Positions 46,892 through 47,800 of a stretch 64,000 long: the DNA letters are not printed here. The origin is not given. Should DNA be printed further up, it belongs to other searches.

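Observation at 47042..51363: Nitrosative-stress island with two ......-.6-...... palindromes as a candidate regulon signature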

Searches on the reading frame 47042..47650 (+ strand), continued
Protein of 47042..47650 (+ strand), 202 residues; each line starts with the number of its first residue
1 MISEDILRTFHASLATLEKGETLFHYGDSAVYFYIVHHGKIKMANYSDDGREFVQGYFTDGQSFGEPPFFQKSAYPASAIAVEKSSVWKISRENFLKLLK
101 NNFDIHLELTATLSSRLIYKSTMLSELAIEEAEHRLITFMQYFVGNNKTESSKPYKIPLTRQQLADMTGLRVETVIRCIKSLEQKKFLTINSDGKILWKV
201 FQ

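Call 40: search_protein_families(library=pfam, max_evalue=0.001, proteins=[L028:4092-5894:+, L065:4985-5959:+, L065:5967-7559:+, L023:4603-5757:-, L027:9478-11604:+, L029:9520-10197:+, L029:3957-5975:+, L079:3471-5849:+, L066:2474-3277:+, L066:1671-2501:+])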
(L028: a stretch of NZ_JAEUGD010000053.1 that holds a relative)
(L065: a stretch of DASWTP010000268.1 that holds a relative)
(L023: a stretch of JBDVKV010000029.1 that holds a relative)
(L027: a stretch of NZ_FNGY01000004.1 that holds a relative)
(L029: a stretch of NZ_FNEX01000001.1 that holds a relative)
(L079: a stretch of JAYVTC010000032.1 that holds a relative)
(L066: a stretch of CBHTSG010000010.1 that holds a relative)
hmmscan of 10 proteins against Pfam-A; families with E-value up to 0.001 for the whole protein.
L028:4092-5894:+ (601 aa): 0 families

L065:4985-5959:+ (325 aa): 1 family
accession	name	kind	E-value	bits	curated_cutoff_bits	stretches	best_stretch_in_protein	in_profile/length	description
PF02445.21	NadA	-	2.7e-109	365.3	27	1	22-321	2-295/295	Quinolinate synthetase A protein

L065:5967-7559:+ (531 aa): 4 families
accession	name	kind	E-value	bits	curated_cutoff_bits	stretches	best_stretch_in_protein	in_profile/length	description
PF00890.30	FAD_binding_2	-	1.5e-92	311.4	20.4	1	5-391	1-414/414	FAD binding domain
PF07992.20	Pyr_redox_2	-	6.9e-07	29.4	26.1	0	5-38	2-31/291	Pyridine nucleotide-disulphide oxidoreductase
PF01266.30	DAO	-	1.3e-05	25.4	27.9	1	5-115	1-94/353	FAD dependent oxidoreductase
PF02910.25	Succ_DH_flav_C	-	0.00022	21.6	20.8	1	438-516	1-86/130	Fumarate reductase flavoprotein C-term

L023:4603-5757:- (384 aa): 3 families
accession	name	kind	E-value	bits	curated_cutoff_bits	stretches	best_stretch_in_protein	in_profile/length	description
PF01266.30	DAO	-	2.5e-42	146.1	27.9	1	26-378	1-351/353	FAD dependent oxidoreductase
PF02558.23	ApbA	-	4.1e-05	23.7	22.2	1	27-57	1-31/150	Ketopantoate reductase PanE/ApbA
PF07992.20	Pyr_redox_2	-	0.0007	19.5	26.1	0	26-57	2-31/291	Pyridine nucleotide-disulphide oxidoreductase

L027:9478-11604:+ (709 aa): 2 families
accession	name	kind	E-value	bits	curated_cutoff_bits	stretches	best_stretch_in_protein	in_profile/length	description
PF13597.11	NRDD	-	7.2e-158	527.2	26.2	1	122-689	2-531/562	Anaerobic ribonucleoside-triphosphate reductase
PF03477.21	ATP-cone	-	8.4e-16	58.7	25.8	1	4-86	2-87/88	ATP cone domain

L029:9520-10197:+ (226 aa): 2 families
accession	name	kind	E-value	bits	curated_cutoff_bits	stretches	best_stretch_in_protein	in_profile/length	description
PF04055.27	Radical_SAM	-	2.7e-16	60.6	29.5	1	27-153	3-139/166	Radical SAM superfamily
PF13353.11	Fer4_12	-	4.2e-07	30.8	22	1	23-92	7-80/137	4Fe-4S single cluster domain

L029:3957-5975:+ (673 aa): 2 families
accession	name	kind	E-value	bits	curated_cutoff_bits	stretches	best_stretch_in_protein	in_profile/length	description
PF00593.30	TonB_dep_Rec_b-barrel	-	7.1e-23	82.6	27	1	200-644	22-436/436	TonB dependent receptor-like, beta-barrel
PF07715.20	Plug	-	1.6e-07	32.2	23.9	1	58-143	21-106/107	TonB-dependent Receptor Plug Domain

L079:3471-5849:+ (793 aa): 4 families
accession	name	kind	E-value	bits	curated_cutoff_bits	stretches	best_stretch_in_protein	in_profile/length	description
PF00122.25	E1-E2_ATPase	-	7.2e-34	117.3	28.1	1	309-475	8-176/181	E1-E2 ATPase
PF00702.32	Hydrolase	-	3.5e-17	63.9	26.4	1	496-693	1-190/191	haloacid dehalogenase-like hydrolase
PF12156.14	ATPase-cat_bd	-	2.5e-11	44.6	27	1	11-83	2-83/86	Putative metal-binding domain of cation transport ATPase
PF00403.32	HMA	-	2.6e-05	24.9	24.8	1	94-153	2-61/62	Heavy-metal-associated domain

L066:2474-3277:+ (268 aa): 0 families

L066:1671-2501:+ (277 aa): 1 family
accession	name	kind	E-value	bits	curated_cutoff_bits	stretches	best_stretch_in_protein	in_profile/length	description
PF00582.32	Usp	-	2.6e-44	151.6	24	2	1-143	1-141/141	Universal stress protein family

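Call 44: find_encoding_contigs(protein=P0002, flank=6000, max_places=2)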
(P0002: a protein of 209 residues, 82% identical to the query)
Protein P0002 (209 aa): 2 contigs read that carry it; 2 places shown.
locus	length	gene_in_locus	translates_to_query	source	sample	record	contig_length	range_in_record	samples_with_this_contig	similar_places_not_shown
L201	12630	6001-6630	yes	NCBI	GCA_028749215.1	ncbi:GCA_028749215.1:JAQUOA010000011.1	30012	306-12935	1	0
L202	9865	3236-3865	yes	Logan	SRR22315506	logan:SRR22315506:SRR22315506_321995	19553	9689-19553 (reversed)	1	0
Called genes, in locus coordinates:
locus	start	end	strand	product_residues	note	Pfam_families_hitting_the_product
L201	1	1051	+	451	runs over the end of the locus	?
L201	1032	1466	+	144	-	PF13581:HATPase_c_2, PF02518:HATPase_c (weak)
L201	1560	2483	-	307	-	PF00056:Ldh_1_N, PF03721:UDPG_MGDP_dh_N (faint), PF02866:Ldh_1_C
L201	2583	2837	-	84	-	PF01016:Ribosomal_L27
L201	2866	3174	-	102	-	PF00829:Ribosomal_L21p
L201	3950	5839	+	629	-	PF00654:Voltage_CLC, PF00571:CBS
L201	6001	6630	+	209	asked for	PF00027:cNMP_binding, PF13545:HTH_Crp_2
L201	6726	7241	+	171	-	PF01814:Hemerythrin (weak)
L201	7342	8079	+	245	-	PF04405:ScdA_N, PF01814:Hemerythrin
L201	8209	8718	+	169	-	PF00116:COX2 (weak)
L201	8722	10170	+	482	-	PF00115:COX1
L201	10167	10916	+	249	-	PF02630:SCO1-SenC (weak)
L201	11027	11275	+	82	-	-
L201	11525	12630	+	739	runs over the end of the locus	PF22085:NorB_cytochrome_c-like, PF00115:COX1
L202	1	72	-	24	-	?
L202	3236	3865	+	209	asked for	PF00027:cNMP_binding, PF13545:HTH_Crp_2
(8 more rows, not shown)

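Call 56: predict_structure(alignment_id=A1)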
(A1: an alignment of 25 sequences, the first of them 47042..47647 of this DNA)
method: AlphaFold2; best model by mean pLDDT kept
length: 202 residues; sequences in the alignment: 25
mean_pLDDT: 89.7   pTM: 0.68
mean pLDDT of the five models: 89.7, 88.1, 88.0, 87.6, 86.9
residues with pLDDT >= 90: 112; 70-90: 81; 50-70: 8; < 50: 1
segments of 3 or more residues with pLDDT < 50: none
pLDDT, mean of each block of 10 residues (from residue 1): 92 97 95 96 92 94 90 94 97 95 93 90 88 88 74 78 89 89 88 84 52
secondary structure, 60 per line:
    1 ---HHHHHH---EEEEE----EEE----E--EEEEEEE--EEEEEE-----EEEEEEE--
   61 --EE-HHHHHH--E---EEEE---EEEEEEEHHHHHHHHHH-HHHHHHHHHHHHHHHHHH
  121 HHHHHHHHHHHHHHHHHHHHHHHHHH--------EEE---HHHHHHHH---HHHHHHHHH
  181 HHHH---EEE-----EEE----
elements in order: H4-9 E13-17 E22-24 E32-38 E41-46 E52-58 H66-71 E78-81 E85-91 H92-101 H103-146 E155-157 H161-168 H172-184 E188-190 E196-198

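Call 58: fold_search(model_id=the predicted structure, library=pdb)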
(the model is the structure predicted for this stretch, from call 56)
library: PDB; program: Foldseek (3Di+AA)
matches with E <= 10: 1925; with E <= 0.001: 626
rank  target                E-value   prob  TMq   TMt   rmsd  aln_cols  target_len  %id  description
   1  4ev0_A                1.4e-15  1.00  0.65  0.62   5.1       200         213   23  Crystal Structure of Thermus thermophilus Catabolite Activator Protein (released 2012-06-20)
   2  3rou_A                9.1e-15  1.00  0.53  0.53  15.0       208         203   24  Domain-domain flexibility leads to allostery within the camp receptor protein (CRP) (released 2012-05-02)
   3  4ev0_D                1.2e-14  1.00  0.63  0.60   5.0       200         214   22  Crystal Structure of Thermus thermophilus Catabolite Activator Protein (released 2012-06-20)
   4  1i5z_A                1.3e-14  1.00  0.53  0.53  15.7       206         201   25  STRUCTURE OF CRP-CAMP AT 1.9 A (released 2003-06-17)
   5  4i0b_A                1.5e-14  1.00  0.53  0.53  14.3       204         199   25  structure of the mutant Catabolite gene activator protein H160L (released 2013-10-30)
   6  3rpq_A                1.6e-14  1.00  0.53  0.53  15.4       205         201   23  Domain-domain flexibility leads to allostery within the camp receptor protein (CRP) (released 2012-05-02)
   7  4i09_A                1.8e-14  1.00  0.52  0.51  16.1       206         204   25  structure of the mutant Catabolite gene activator protein V132L (released 2013-10-30)
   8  3kcc_A                2.7e-14  1.00  0.53  0.53  15.6       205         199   24  Crystal structure of D138L mutant of Catabolite Gene Activator Protein (released 2009-11-17)
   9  3i54_C                2.9e-14  1.00  0.53  0.52  16.3       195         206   19  Crystal structure of MtbCRP in complex with cAMP (released 2009-09-08)
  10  4i02_C                3.2e-14  1.00  0.53  0.53  16.0       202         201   24  structure of the mutant Catabolite gene activator protein V140A (released 2013-10-30)
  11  6dt4_B                3.6e-14  1.00  0.52  0.53  14.4       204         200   24  1.8 Angstrom Resolution Crystal Structure of cAMP-Regulatory Protein from Yersinia pestis in Complex with cAMP (released 2018-06-27)
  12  3ryp_A                3.8e-14  1.00  0.53  0.53  15.6       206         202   24  Domain-domain flexibility leads to allostery within the camp receptor protein (CRP) (released 2012-05-02)
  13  4i02_D                3.8e-14  1.00  0.53  0.51  15.7       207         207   24  structure of the mutant Catabolite gene activator protein V140A (released 2013-10-30)
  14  3qop_A                4.1e-14  1.00  0.53  0.53  15.5       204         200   24  Domain-domain flexibility leads to allostery within the camp receptor protein (CRP) (released 2012-04-04)
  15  2cgp_A                4.3e-14  1.00  0.52  0.53  15.5       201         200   24  CATABOLITE GENE ACTIVATOR PROTEIN/DNA COMPLEX, ADENOSINE-3',5'-CYCLIC-MONOPHOSPHATE (released 1998-02-04)
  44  3dkw_A                1.5e-13  1.00  0.47  0.43   7.2       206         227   23  Crystal Structure of DNR from Pseudomonas aeruginosa. (released 2009-05-19)
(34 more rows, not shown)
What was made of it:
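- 47042..47650 (+): Crp/Fnr-family transcription regulator (202 aa). It has no conserved Cys, and its recognition helix is RVETVIR. The AlphaFold model has pLDDT 89.7 and a CRP fold (calls 56, 58).
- On Crp/Fnr superfamily: The best fold matches are CRP-family structures at E 1e-15 (calls 56, 58).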
